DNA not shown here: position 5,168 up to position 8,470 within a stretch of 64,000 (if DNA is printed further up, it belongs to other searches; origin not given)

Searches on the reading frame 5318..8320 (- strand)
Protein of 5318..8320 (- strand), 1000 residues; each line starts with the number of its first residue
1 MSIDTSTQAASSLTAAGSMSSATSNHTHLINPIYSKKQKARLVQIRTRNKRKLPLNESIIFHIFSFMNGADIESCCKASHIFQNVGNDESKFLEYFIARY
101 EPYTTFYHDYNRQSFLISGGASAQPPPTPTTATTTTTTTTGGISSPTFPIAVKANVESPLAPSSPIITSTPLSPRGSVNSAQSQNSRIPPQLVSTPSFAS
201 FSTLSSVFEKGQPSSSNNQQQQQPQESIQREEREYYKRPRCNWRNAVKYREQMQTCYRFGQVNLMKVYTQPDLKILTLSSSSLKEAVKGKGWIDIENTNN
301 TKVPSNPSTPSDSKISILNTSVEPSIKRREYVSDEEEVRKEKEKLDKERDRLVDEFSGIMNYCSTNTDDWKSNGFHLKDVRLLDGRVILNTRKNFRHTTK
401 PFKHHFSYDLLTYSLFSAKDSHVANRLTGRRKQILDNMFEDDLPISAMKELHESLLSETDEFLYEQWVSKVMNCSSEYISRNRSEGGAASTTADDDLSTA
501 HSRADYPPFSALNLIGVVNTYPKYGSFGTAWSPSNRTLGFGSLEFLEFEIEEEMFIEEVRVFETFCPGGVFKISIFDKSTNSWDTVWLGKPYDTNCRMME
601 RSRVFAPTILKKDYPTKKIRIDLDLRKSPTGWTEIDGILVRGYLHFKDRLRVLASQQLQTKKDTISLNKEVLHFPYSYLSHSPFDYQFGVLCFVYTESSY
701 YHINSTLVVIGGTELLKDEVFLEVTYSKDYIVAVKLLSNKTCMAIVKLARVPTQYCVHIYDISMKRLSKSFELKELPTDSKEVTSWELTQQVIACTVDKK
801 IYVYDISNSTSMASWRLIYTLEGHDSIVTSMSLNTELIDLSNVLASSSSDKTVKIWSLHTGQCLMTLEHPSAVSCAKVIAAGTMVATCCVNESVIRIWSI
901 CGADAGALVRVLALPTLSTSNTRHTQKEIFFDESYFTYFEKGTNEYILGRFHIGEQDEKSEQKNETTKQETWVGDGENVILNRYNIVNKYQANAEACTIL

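Call 45: search_protein_families(library=pfam, proteins=[window:5318-8320:-], max_evalue=0.001)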
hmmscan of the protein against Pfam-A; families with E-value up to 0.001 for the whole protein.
window:5318-8320:- (1000 aa): 14 families
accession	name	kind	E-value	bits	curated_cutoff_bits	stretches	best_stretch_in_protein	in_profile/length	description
PF25173.1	Beta-prop_WDR3_1st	-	6.4e-14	52.5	154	1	779-900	70-184/184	WDR3 first beta-propeller domain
PF00400.38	WD40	-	1.5e-11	44.7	27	1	816-857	2-39/39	WD domain, G-beta repeat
PF24814.1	WD40_Prp19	-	3.3e-11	43.2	320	1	757-900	31-164/281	Prp19 WD40 domain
PF25174.1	Beta-prop_THOC3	-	5.3e-10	39.2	305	1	788-899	12-116/272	THOC3 beta-propeller domain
PF24807.1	WD40_CDC20-Fz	-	1.2e-08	35.1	200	1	722-899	45-208/292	CDC20/Fizzy WD40 domain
PF25175.1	Beta-prop_WDR5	-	4e-08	33.3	250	1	792-901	67-166/296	WDR5 beta-propeller domain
PF24817.1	WD40_WDHD1_1st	-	1.1e-07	31.8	109.9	1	787-884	96-181/291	WDHD1 first WD40 domain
PF24805.1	EIF3I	-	2.3e-06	27.4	200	1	820-888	47-111/324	EIF3I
PF24105.1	Beta-prop_CAF1B_HIR1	-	2.3e-06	27.2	80.5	1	770-941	81-242/383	CAF1B/HIR1 beta-propeller domain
PF25168.1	Beta-prop_WDR36-Utp21_2nd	-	2.8e-06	27.3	84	1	757-899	181-310/335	WDR36/Utp21 second beta-propeller domain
PF23414.1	Beta-prop_EML_2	-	4.6e-05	23.4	90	0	842-895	11-64/266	Echinoderm microtubule-associated protein second beta-propeller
PF20426.4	NBCH_WD40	-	5e-05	22.7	50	1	803-882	167-244/350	Neurobeachin beta propeller domain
PF25172.1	Beta-prop_WDR3_2nd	-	0.00013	21.8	140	1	774-898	174-286/293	WDR3 second beta-propeller domain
PF23775.1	Beta-prop_RIG_2nd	-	0.00025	21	80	1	784-876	171-263/278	RIG second beta-propeller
